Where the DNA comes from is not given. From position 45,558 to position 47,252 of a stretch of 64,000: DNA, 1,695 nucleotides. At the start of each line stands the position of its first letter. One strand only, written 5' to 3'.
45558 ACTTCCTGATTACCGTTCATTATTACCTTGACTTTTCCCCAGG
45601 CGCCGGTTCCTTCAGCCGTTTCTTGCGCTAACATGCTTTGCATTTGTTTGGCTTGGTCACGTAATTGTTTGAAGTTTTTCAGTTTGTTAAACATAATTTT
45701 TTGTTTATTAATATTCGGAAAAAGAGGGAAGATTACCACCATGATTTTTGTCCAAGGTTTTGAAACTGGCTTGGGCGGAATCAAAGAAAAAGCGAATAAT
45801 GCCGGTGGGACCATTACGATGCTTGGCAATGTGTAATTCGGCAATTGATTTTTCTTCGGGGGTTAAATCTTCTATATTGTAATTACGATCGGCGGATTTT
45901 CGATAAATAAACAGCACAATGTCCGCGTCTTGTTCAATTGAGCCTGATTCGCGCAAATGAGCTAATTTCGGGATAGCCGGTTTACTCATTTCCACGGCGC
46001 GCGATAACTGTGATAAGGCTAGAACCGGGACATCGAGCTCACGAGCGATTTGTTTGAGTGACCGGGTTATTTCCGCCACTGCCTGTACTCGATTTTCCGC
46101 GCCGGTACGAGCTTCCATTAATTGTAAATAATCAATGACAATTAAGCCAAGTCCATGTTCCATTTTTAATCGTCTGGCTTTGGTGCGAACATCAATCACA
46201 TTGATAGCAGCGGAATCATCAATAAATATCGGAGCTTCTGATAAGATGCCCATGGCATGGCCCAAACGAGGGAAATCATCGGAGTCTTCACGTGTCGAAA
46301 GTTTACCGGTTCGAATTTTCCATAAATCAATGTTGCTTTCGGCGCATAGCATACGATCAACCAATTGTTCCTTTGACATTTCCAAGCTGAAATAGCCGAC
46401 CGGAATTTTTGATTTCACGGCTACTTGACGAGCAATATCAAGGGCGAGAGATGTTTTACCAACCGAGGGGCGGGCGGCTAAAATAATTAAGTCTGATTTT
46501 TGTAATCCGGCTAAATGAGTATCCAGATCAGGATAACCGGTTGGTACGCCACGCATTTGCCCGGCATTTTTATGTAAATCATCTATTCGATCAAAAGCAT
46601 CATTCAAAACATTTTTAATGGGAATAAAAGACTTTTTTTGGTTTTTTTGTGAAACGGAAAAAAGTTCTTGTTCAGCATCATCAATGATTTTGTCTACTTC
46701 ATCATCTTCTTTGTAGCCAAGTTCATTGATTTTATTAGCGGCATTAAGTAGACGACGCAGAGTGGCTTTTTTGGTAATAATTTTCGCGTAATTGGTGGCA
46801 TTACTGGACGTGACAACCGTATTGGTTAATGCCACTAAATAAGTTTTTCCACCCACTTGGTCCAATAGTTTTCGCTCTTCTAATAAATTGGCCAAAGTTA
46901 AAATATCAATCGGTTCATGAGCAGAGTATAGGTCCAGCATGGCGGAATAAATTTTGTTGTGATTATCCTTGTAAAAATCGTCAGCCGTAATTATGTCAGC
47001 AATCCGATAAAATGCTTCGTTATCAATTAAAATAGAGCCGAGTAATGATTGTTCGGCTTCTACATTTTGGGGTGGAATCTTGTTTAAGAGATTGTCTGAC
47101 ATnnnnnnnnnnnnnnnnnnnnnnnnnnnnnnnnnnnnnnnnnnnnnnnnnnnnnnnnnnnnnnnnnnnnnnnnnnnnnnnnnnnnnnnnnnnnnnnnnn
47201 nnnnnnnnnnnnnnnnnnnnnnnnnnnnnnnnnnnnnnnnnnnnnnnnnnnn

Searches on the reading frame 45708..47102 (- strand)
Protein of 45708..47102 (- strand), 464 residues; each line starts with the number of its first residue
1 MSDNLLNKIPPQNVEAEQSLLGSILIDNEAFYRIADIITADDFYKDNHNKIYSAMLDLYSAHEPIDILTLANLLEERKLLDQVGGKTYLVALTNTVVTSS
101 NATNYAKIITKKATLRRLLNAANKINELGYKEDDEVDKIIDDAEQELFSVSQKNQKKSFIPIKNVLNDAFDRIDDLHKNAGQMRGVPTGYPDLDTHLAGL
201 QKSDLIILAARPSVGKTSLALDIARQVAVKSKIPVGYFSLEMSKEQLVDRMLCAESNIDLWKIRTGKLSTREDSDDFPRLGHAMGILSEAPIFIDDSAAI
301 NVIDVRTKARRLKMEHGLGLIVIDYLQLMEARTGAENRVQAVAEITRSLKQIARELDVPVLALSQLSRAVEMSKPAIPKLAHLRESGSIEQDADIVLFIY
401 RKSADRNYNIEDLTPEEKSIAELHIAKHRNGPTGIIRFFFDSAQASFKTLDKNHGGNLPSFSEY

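Call 18: find_related_loci(query=window:45708-47102:-, collection=genome_contigs, flank=4000)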
Query window:45708-47102:- (464 aa) in genome_contigs; peptide patterns used: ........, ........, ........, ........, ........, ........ (x = any residue, [..] = any of these).
599 stretches matched a pattern (row limit reached: there are more); 592 encode a relative of the query (tblastn E <= 1e-3); the best 80 are kept; 80 distinct loci.
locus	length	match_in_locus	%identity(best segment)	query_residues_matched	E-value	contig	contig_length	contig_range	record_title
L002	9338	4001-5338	68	6-451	0e+0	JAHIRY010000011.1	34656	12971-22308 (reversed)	MAG: Patescibacteria group bacterium isolate MM_PC_MetaG.mb.147 MM_PC_MetaG.mb.147_k141_484148, whole genome shotgun seq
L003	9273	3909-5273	70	1-454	0e+0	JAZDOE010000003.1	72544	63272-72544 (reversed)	MAG: Candidatus Falkowbacteria bacterium isolate MEGAHIT-group-0.750 k141_2206346, whole genome shotgun sequence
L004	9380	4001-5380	67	6-462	0e+0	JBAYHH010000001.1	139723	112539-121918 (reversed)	MAG: Candidatus Magasanikiibacteriota bacterium isolate SO_2016_GW1_145 scaffold00269_OW334_2016, whole genome shotgun s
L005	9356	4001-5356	67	6-454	0e+0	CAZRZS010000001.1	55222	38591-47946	MAG TPA_asm: uncultured Gammaproteobacteria bacterium isolate binchicken_co387_82 genome assembly, contig: NODE_208_leng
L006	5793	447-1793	67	6-451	0e+0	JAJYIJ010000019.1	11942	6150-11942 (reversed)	MAG: bacterium isolate DBS2-1.bin118 NODE_10162_length_11942_cov_0.975878, whole genome shotgun sequence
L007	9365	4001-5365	67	1-451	0e+0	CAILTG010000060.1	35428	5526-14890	MAG: Candidatus Magasanikbacteria bacterium isolate MJ-time_bin-2094 genome assembly, contig: bin-2094:060/101, whole ge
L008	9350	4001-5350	64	8-455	0e+0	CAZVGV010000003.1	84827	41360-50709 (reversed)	MAG TPA_asm: uncultured Gammaproteobacteria bacterium isolate SRP219642_co6_390 genome assembly, contig: NODE_131_length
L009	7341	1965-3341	64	8-463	0e+0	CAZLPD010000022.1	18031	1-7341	MAG TPA_asm: uncultured Gammaproteobacteria bacterium isolate SRP278252_co1_442 genome assembly, contig: NODE_5294_lengt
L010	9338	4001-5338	67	6-452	0e+0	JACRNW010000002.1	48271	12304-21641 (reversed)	MAG: Candidatus Falkowbacteria bacterium isolate NC_groundwater_1945_Pr3_S-0.2um_44_4 scaffold_177496, whole genome shot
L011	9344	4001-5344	65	6-452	0e+0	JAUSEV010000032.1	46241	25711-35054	MAG: Candidatus Uhrbacteria bacterium isolate E14_maxbin.233 E14_k141_121277, whole genome shotgun sequence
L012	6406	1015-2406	66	1-461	0e+0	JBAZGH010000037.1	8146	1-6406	MAG: Patescibacteria group bacterium isolate SO_2017_LW3_40 NODE_29247_length_8146_cov_1.298167_LW162_2017, whole genome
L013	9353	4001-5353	65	1-451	0e+0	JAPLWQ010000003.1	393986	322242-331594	MAG: Candidatus Magasanikiibacteriota bacterium isolate LacPavin_0920_SED2_MAG_44_15 LacPavin_0920_SED2_scaffold_578913,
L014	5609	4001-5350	67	6-451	0e+0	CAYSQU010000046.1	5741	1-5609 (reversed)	MAG TPA_asm: uncultured Gammaproteobacteria bacterium isolate binchicken_co387_4 genome assembly, contig: NODE_20265_len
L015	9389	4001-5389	62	2-459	0e+0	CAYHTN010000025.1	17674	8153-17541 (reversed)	MAG TPA_asm: uncultured Gammaproteobacteria bacterium isolate ERP119705_co15_29 genome assembly, contig: NODE_3207_lengt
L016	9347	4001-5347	65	6-454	0e+0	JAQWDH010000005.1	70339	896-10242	MAG: Patescibacteria group bacterium isolate STF2_47 NODE_669_length_70339_cov_8.709394_Sandtown_F2, whole genome shotgu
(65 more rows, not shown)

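Call 25: find_homologous_proteins(query=window:45708-47102:-, max_evalue=1e-100)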
Query window:45708-47102:- (464 aa): 7931 proteins with E <= 1e-100 among 8000 candidates; the best 120 are listed.
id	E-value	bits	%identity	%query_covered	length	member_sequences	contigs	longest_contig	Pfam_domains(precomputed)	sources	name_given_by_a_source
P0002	4.2e-298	1006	100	100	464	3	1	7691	PF03796.22,PF00772.27,PF13481.13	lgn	-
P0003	7.9e-278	940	91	100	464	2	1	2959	PF03796.22,PF00772.27,PF13481.13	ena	-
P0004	1.5e-240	817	79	99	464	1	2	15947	PF03796.22,PF00772.27,PF13481.13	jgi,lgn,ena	jgi:replicative DNA helicase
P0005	3.4e-239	812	78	100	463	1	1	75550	PF03796.22,PF00772.27,PF13481.13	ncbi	-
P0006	3.4e-236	802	78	99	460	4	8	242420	PF03796.22,PF00772.27,PF13481.13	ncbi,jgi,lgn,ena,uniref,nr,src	ncbi:replicative DNA helicase [Candidatus Falkowbacteria bacterium RIFOXYD2_FULL_35_9]|uniref:Replic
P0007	1.4e-230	784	75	98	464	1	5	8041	PF03796.22,PF00772.27,PF13481.13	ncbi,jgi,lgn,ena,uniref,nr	ncbi:replicative DNA helicase [Candidatus Falkowbacteria bacterium CG10_big_fil_rev_8_21_14_0_10_39_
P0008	4.8e-230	782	76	98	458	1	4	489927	PF03796.22,PF00772.27,PF13481.13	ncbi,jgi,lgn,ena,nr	ncbi:TPA: replicative DNA helicase [Candidatus Falkowbacteria bacterium]|nr:replicative DNA helicase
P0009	4.3e-228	776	76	98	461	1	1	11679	PF06745.20,PF03796.22,PF00772.27,PF13481.13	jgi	jgi:replicative DNA helicase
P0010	2.1e-224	764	75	98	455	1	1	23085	PF03796.22,PF00772.27,PF13481.13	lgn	-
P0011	2.0e-223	760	75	97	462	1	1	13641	PF03796.22,PF00772.27,PF13481.13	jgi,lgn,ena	-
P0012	2.4e-221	753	74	96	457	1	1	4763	PF03796.22,PF00772.27,PF13481.13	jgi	jgi:replicative DNA helicase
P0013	6.5e-221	752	72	99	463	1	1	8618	PF03796.22,PF00772.27,PF13481.13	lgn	-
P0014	1.4e-218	744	72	99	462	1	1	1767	PF03796.22,PF00772.27,PF13481.13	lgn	-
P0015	7.3e-218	742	73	99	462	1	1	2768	PF03796.22,PF00772.27,PF13481.13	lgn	-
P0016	3.2e-217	740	75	99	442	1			PF03796.22,PF00772.27,PF13481.13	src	-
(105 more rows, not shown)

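Call 26: find_encoding_contigs(protein=P0003, flank=3000, max_places=3)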
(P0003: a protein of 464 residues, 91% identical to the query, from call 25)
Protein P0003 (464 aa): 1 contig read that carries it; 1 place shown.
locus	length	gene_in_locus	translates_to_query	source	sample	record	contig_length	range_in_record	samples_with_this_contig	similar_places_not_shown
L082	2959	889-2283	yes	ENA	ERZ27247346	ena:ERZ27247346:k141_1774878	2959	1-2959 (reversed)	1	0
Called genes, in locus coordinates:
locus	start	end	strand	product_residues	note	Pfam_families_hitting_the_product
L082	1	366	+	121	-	?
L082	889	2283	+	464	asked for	PF00772:DnaB, PF03796:DnaB_C, PF13481:AAA_25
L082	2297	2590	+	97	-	PF02575:YbaB_DNA_bd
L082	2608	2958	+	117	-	?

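Call 27: find_encoding_contigs(protein=P0004, flank=3000, max_places=3)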
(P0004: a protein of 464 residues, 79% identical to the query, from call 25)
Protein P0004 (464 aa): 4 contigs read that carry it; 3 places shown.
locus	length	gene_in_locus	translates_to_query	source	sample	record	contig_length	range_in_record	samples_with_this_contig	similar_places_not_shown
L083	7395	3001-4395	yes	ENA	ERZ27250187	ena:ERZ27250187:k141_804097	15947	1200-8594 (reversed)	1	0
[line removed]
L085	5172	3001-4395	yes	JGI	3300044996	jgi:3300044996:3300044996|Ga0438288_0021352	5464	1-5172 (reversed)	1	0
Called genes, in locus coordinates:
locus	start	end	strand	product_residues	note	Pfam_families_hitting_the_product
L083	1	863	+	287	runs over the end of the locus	PF00763:THF_DHG_CYH, PF02882:THF_DHG_CYH_C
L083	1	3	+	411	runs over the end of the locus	PF00464:SHMT, PF01212:Beta_elim_lyase (faint)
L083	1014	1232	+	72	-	-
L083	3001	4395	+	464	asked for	PF00772:DnaB, PF03796:DnaB_C, PF13481:AAA_25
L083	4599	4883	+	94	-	PF02575:YbaB_DNA_bd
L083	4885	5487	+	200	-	PF21176:RecR_HhH, PF02132:RecR_ZnF (faint), PF13662:Toprim_4, PF01751:Toprim (weak), PF21175:RecR_C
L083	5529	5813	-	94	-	-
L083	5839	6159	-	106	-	-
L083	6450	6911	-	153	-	PF01797:Y1_Tnp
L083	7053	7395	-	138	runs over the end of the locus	PF00829:Ribosomal_L21p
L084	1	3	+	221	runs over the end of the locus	?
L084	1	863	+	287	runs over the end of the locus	PF00763:THF_DHG_CYH, PF02882:THF_DHG_CYH_C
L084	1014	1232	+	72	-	-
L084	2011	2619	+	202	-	-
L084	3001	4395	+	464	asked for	PF00772:DnaB, PF03796:DnaB_C, PF13481:AAA_25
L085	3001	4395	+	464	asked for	PF00772:DnaB, PF03796:DnaB_C, PF13481:AAA_25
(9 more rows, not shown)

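Call 28: find_encoding_contigs(protein=P0005, flank=3000, max_places=3)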
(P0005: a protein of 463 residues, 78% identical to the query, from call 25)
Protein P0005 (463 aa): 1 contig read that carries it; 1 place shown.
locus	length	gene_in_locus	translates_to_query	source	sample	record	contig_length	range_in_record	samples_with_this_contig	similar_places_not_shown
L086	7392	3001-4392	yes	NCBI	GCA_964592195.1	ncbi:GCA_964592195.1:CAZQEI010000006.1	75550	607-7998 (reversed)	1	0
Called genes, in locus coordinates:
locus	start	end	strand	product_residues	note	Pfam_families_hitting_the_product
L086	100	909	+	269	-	PF12710:HAD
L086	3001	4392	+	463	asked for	PF00772:DnaB, PF13481:AAA_25, PF03796:DnaB_C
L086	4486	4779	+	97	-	PF02575:YbaB_DNA_bd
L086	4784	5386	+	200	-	PF00633:HHH (faint), PF21176:RecR_HhH, PF02132:RecR_ZnF (weak), PF13662:Toprim_4, PF01751:Toprim, PF21175:RecR_C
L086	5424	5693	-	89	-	-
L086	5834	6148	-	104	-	-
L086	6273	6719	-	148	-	PF00829:Ribosomal_L21p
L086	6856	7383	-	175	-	-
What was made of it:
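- In L086 the convergent neighbour is a different gene (call 28).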

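Call 29: find_encoding_contigs(protein=P0006, flank=3000, max_places=3)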
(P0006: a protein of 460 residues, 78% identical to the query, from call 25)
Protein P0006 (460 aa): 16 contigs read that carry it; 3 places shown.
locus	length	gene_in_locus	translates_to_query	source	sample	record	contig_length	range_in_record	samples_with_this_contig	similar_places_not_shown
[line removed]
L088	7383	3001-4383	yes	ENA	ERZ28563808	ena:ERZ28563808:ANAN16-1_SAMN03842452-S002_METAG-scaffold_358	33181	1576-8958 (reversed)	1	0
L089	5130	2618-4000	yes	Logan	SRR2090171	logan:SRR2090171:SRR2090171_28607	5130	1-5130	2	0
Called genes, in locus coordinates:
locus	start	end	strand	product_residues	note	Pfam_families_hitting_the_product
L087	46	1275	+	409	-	PF00464:SHMT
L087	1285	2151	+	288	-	PF00763:THF_DHG_CYH, PF02882:THF_DHG_CYH_C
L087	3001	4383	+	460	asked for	PF00772:DnaB, PF03796:DnaB_C, PF13481:AAA_25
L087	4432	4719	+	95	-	PF02575:YbaB_DNA_bd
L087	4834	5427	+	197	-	PF21176:RecR_HhH, PF02132:RecR_ZnF (weak), PF01751:Toprim (faint), PF13662:Toprim_4, PF21175:RecR_C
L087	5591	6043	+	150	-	-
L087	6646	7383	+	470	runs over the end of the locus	PF13646:HEAT_2 (weak), PF00514:Arm (faint), PF02985:HEAT (faint), PF13646:HEAT_2, PF01555:N6_N4_Mtase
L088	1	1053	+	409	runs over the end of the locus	PF00464:SHMT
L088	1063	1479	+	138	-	PF00763:THF_DHG_CYH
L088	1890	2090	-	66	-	-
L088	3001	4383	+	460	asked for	PF00772:DnaB, PF03796:DnaB_C, PF13481:AAA_25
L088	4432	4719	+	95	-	PF02575:YbaB_DNA_bd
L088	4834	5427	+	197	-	PF21176:RecR_HhH, PF02132:RecR_ZnF (weak), PF01751:Toprim (faint), PF13662:Toprim_4, PF21175:RecR_C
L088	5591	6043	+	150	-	-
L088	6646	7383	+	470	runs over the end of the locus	PF13646:HEAT_2 (weak), PF00514:Arm (faint), PF02985:HEAT (faint), PF13646:HEAT_2, PF01555:N6_N4_Mtase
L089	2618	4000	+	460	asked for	PF00772:DnaB, PF03796:DnaB_C, PF13481:AAA_25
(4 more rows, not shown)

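Call 75: find_encoding_contigs(protein=P0008, flank=3500, max_places=1)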
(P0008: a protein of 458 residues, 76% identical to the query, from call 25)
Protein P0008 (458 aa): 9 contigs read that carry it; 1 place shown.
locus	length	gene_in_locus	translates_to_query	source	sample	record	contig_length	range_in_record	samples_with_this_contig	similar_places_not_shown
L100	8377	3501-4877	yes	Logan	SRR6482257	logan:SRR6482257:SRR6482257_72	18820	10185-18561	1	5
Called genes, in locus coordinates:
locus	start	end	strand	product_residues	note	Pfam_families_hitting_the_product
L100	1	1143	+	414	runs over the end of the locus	PF00464:SHMT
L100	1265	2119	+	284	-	PF00763:THF_DHG_CYH, PF02882:THF_DHG_CYH_C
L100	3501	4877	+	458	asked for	PF00772:DnaB, PF03796:DnaB_C, PF13481:AAA_25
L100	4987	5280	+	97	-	PF02575:YbaB_DNA_bd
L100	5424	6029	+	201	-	PF21176:RecR_HhH, PF01751:Toprim, PF13662:Toprim_4, PF21175:RecR_C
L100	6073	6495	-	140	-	PF00829:Ribosomal_L21p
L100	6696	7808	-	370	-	PF00953:Glycos_transf_4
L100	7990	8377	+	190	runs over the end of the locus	-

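Call 76: find_encoding_contigs(protein=P0010, flank=3500, max_places=1)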
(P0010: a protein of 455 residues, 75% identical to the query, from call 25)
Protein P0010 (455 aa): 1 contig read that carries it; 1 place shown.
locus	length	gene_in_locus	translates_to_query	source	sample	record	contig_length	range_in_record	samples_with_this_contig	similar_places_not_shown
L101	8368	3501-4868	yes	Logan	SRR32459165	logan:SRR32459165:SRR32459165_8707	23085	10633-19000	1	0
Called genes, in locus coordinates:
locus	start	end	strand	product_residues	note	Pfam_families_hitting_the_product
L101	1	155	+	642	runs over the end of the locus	PF04773:FecR, PF09136:Glucodextran_B (faint), PF00041:fn3 (faint), PF16656:Pur_ac_phosph_N (faint)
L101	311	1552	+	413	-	PF00464:SHMT, PF00155:Aminotran_1_2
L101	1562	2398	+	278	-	PF00763:THF_DHG_CYH, PF02882:THF_DHG_CYH_C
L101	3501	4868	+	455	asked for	PF00772:DnaB, PF03796:DnaB_C, PF13481:AAA_25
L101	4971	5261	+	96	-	PF02575:YbaB_DNA_bd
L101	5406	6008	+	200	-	PF21176:RecR_HhH, PF02132:RecR_ZnF (weak), PF13662:Toprim_4, PF01751:Toprim, PF21175:RecR_C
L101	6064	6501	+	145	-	PF04138:GtrA_DPMS_TM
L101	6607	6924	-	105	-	PF00829:Ribosomal_L21p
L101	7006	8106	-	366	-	PF00953:Glycos_transf_4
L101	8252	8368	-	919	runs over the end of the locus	PF02861:Clp_N, PF00158:Sigma54_activat (faint), PF12775:AAA_7 (faint), PF17871:AAA_lid_9, PF07724:AAA_2, PF00004:AAA, PF07728:AAA_5, PF10431:ClpB_D2-small, +2 more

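Call 77: find_encoding_contigs(protein=P0007, flank=3500, max_places=1)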
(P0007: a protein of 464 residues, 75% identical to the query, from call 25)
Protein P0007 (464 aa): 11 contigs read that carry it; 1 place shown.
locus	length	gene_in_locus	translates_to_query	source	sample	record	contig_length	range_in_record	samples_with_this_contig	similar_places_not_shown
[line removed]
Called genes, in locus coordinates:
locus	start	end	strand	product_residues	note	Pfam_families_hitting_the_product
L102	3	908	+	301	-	?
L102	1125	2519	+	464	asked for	PF00772:DnaB, PF03796:DnaB_C, PF13481:AAA_25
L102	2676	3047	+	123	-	PF05635:23S_rRNA_IVP, PF22296:bAvd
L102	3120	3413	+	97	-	PF02575:YbaB_DNA_bd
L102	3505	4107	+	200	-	PF21176:RecR_HhH, PF01751:Toprim (weak), PF13662:Toprim_4, PF21175:RecR_C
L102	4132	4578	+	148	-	-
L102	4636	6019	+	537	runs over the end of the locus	PF28550:DUF8436, PF07992:Pyr_redox_2 (faint), PF01266:DAO (faint), PF03486:HI0933_like, PF13738:Pyr_redox_3 (faint), PF21688:FAD-depend_C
